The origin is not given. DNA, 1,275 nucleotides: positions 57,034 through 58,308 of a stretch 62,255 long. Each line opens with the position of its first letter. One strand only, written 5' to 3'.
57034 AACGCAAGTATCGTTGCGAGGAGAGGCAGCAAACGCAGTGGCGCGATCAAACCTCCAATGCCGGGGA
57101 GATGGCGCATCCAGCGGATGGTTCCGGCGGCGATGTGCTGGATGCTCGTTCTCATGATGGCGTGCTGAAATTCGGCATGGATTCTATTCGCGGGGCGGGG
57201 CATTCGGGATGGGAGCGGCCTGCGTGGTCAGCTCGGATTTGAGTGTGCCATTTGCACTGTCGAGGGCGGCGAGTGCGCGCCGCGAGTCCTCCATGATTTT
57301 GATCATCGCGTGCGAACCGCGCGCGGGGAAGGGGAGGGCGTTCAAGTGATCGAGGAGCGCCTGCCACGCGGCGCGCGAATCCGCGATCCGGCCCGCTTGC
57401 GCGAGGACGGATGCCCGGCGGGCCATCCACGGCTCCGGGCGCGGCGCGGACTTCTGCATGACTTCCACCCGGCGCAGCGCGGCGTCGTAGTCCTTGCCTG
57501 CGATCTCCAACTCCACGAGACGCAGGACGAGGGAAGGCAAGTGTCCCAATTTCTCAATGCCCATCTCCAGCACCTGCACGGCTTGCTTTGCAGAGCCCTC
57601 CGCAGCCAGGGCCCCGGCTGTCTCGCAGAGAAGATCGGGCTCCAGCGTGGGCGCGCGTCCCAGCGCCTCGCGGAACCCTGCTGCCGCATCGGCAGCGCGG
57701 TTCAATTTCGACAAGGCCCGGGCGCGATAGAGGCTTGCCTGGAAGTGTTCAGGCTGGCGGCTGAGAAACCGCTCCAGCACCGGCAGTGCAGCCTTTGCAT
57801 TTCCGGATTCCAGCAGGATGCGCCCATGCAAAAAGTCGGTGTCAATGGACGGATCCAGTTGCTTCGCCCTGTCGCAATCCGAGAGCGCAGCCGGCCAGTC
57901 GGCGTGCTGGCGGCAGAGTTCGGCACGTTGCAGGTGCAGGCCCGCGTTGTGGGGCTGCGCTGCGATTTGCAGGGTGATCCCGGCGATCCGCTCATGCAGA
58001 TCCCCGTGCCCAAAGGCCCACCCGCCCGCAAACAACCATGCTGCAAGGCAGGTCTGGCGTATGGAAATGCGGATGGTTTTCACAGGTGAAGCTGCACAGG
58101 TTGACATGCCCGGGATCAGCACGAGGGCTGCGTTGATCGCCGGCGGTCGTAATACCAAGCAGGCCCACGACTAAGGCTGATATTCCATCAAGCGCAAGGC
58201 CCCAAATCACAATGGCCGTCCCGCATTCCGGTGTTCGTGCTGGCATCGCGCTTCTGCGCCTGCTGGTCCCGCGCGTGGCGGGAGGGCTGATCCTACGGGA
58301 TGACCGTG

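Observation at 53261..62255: Tandem duplication of a 5.0-kb cassette: TPR protein plus ~1300-aa PAP-like multidomain enzyme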

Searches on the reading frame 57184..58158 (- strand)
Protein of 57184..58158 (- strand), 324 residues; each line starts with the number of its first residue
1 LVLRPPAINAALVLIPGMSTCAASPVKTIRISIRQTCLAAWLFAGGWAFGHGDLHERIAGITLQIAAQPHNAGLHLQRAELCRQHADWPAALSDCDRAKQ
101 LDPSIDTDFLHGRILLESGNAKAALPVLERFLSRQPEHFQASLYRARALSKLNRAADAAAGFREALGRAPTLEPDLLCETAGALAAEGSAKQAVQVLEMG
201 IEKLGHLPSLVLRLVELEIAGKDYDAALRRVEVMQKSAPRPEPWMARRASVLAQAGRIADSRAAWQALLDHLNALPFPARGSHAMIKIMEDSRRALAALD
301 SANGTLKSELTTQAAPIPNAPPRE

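Call 8: search_protein_families(library=pfam, proteins=[window:57184-58158:-], max_evalue=0.01)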
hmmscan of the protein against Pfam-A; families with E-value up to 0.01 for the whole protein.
window:57184-58158:- (324 aa): 9 families
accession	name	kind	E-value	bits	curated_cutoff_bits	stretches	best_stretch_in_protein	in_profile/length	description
PF14559.12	TPR_19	-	9.9e-11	42.3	25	2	115-170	1-56/68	Tetratricopeptide repeat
PF13432.12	TPR_16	-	8.2e-09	36.2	32.7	1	110-171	2-63/65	Tetratricopeptide repeat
PF07719.23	TPR_2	-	4.2e-06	26.9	27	0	74-104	3-33/34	Tetratricopeptide repeat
PF13428.12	TPR_14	-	9.5e-06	26.3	23.5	0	112-141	8-37/44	Tetratricopeptide repeat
PF13371.12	TPR_9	-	1.3e-05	25.5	35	1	84-147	7-71/73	Tetratricopeptide repeat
PF09976.15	TPR_21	-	0.00043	20.5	25.5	1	188-273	90-177/193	Tetratricopeptide repeat-like domain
PF12569.14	NatA_aux_su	-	0.0027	17.2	33.3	0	113-170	12-69/515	N-terminal acetyltransferase A, auxiliary subunit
PF14718.12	SLT_L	-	0.0038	17.8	25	0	139-171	4-36/68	Soluble lytic murein transglycosylase L domain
PF12895.13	ANAPC3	-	0.0061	17.3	27.2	0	92-162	9-79/82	Anaphase-promoting complex, cyclosome, subunit 3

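Call 9: search_protein_families(library=ncbifam, proteins=[window:57184-58158:-], max_evalue=0.01)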
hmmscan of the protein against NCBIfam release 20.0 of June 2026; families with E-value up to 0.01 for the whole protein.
window:57184-58158:- (324 aa): 7 families
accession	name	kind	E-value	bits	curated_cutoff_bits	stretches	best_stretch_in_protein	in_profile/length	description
TIGR02917.1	PEP_TPR_lipo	equivalog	2.5e-10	38.9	312.2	1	65-242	526-703/899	XrtA/PEP-CTERM system TPR-repeat protein PrsT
NF008757.0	PRK11788.1-5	equivalog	8.6e-06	25.1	363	1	70-221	178-328/388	lipopolysaccharide assembly protein LapB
NF040959.1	MamA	equivalog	0.00024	20.6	200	1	108-197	74-162/204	magnetosome protein MamA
TIGR02521.1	type_IV_pilW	equivalog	0.00032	20.3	154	0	116-170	42-96/234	type IV pilus biogenesis/stability protein PilW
NF033920.0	C39_PA2778_fam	equivalog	0.00034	20.1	150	0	116-201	167-251/255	PA2778 family cysteine peptidase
TIGR03939.1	PGA_TPR_OMP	equivalog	0.0013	17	366.65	1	79-172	93-187/800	poly-beta-1,6 N-acetyl-D-glucosamine export porin PgaA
NF011721.1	PRK15174.1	equivalog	0.0037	15.5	1200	0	110-208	289-387/656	Vi polysaccharide transport protein VexE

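Call 40: find_homologous_proteins(query=window:57184-58083:-, max_evalue=0.00001)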
Query window:57184-58083:- (299 aa): 224 proteins with E <= 0.00001 among 8000 candidates; the best 120 are listed.
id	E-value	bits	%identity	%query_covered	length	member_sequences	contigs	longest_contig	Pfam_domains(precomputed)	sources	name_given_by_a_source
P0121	2.1e-190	649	100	100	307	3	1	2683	PF14559.13,PF13371.13,PF13432.13,PF13428.13,PF07719.24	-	-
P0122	3.3e-94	334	62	88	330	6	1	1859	PF14559.13,PF13371.13,PF00515.35,PF13432.13,PF13428.13,PF07719.24,PF13174.13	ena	-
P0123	3.8e-92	327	65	84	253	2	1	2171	PF14559.13,PF13431.13,PF13371.13,PF00515.35,PF13424.13,PF13432.13,PF13428.13,PF13181.13,PF07719.24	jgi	jgi:tetratricopeptide (TPR) repeat protein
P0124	5.5e-91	323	59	92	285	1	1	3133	PF14559.13,PF00515.35,PF13432.13,PF07719.24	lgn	-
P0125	3.9e-90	320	57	95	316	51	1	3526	PF13431.13,PF23914.2,PF13414.13,PF13428.13,PF14559.13,PF13371.13,PF00515.35,PF13424.13,PF13432.13,PF13181.13,PF07719.24,PF13174.13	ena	-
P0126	5.9e-90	320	57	92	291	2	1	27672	PF14559.13,PF13371.13,PF00515.35,PF13432.13,PF13428.13,PF07719.24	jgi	-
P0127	1.6e-89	318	61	88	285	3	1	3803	PF14559.13,PF13371.13,PF00515.35,PF13432.13,PF13428.13,PF13181.13,PF07719.24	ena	-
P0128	3.9e-89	317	60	88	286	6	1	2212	PF14559.13,PF13431.13,PF00515.35,PF13432.13,PF13428.13,PF07719.24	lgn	-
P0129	1.1e-87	312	60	85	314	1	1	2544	PF14559.13,PF13371.13,PF13432.13,PF13428.13,PF07719.24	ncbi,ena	-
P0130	1.7e-87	312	60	86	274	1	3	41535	PF14559.13,PF23914.2,PF13371.13,PF00515.35,PF13432.13,PF13428.13,PF07719.24,PF13174.13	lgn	-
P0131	7.0e-87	310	55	98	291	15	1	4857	PF14559.13,PF13371.13,PF00515.35,PF12895.14,PF13424.13,PF12569.15,PF13432.13,PF13428.13,PF13429.13,PF13181.13,PF07719.24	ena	-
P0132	3.0e-86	308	59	89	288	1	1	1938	PF14559.13,PF00515.35,PF13432.13,PF13428.13,PF07719.24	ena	-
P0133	1.1e-85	306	60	85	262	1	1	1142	PF14559.13,PF13371.13,PF00515.35,PF13432.13,PF13428.13,PF07719.24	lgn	-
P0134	4.1e-85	304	55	91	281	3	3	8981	PF14559.13,PF03704.24,PF13431.13,PF00515.35,PF12569.15,PF13432.13,PF13428.13,PF13181.13,PF07719.24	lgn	-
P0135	5.3e-85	304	56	88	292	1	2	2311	PF03704.24,PF13431.13,PF13414.13,PF13428.13,PF14559.13,PF13371.13,PF00515.35,PF13424.13,PF13432.13,PF13429.13,PF13181.13,PF07719.24,PF13174.13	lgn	-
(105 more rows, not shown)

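Call 52: predict_structure(alignment_id=A2)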
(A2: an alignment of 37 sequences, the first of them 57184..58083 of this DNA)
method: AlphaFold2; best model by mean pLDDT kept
length: 299 residues; sequences in the alignment: 37
mean_pLDDT: 92.8   pTM: 0.80
mean pLDDT of the five models: 92.8, 91.8, 90.5, 90.3, 90.0
residues with pLDDT >= 90: 249; 70-90: 18; 50-70: 30; < 50: 2
segments of 3 or more residues with pLDDT < 50: none
pLDDT, mean of each block of 10 residues (from residue 1): 66 75 71 97 98 98 98 98 98 98 98 97 98 98 97 98 98 98 98 98 98 97 98 98 98 95 98 90 64 68
secondary structure, 60 per line:
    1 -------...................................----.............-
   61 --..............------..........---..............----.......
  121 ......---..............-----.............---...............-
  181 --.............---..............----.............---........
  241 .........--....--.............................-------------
elements in order: H8-42 H47-59 H63-76 H83-92 H96-109 H114-126 H130-143 H149-161 H165-179 H183-195 H199-212 H217-229 H233-249 H252-255 H258-286

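Call 57: fold_search(model_id=the predicted structure, library=pdb)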
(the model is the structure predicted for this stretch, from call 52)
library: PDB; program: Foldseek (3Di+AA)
matches with E <= 10: 1712; with E <= 0.001: 384
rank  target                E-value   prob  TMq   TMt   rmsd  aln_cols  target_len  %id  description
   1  8chy                  4.0e-09  1.00  0.63  0.68  10.0       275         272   16  Crystal structure of an 8-repeat consensus TPR superhelix with Zinc. (released 2024-02-21)
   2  9qhc_B                5.0e-09  1.00  0.63  0.69   9.6       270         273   17  Crystal structure of 8-repeat CTPR protein with eliminated coordination sites (released 2025-10-22)
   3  9qhb                  1.3e-08  1.00  0.63  0.69   9.4       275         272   16  Crystal structure of 16-repeat CTPR protein with eliminated coordination sites (released 2025-10-22)
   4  9qhc_A                1.8e-08  1.00  0.63  0.67  10.3       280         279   17  Crystal structure of 8-repeat CTPR protein with eliminated coordination sites (released 2025-10-22)
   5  6eou                  5.5e-08  1.00  0.62  0.55   6.3       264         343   15  O-GlcNAc transferase TPR domain with the intellectual disability associated mutation L254F (released 2018-05-09)
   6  1w3b_A                9.8e-08  1.00  0.61  0.49  10.7       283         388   15  The superhelical TPR domain of O-linked GlcNAc transferase reveals structural similarities to importin alpha. (released 2004-09-09)
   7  9rtt_Q                2.3e-07  1.00  0.45  0.18  12.7       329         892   12  Activated Elongation Complex with IWS1 and ELOF1 (released 2025-09-03)
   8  1w3b_B                2.8e-07  1.00  0.61  0.51  10.6       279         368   15  The superhelical TPR domain of O-linked GlcNAc transferase reveals structural similarities to importin alpha. (released 2004-09-09)
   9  7ntf_B                8.7e-07  1.00  0.47  0.19  11.9       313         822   15  Cryo-EM structure of unliganded O-GlcNAc transferase (released 2021-11-17)
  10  8dtg_B                1.0e-06  1.00  0.51  0.24  14.2       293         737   18  Cryo-EM structure of Arabidopsis SPY alternative conformation 1 (released 2023-03-08)
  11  8a3t_H                1.3e-06  1.00  0.56  0.36   5.6       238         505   19  S. cerevisiae APC/C-Cdh1 complex (released 2022-08-31)
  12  7yeh_A                1.5e-06  1.00  0.61  0.21   9.4       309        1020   16  Cryo-EM structure of human OGT-OGA complex (released 2023-07-12)
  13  9gaw_J                1.7e-06  1.00  0.54  0.35   6.7       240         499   17  High-resolution structure of the Anaphase-promoting complex/cyclosome (APC/C) bound to co-activator Cdh1 (released 2024-08-14)
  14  5nnp_E                1.8e-06  1.00  0.46  0.24  11.9       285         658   16  Structure of Naa15/Naa10 bound to HypK-THB (released 2017-06-14)
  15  7y4i_A                1.8e-06  1.00  0.48  0.21  15.3       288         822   17  Crystal structure of SPINDLY in complex with GDP (released 2022-12-07)
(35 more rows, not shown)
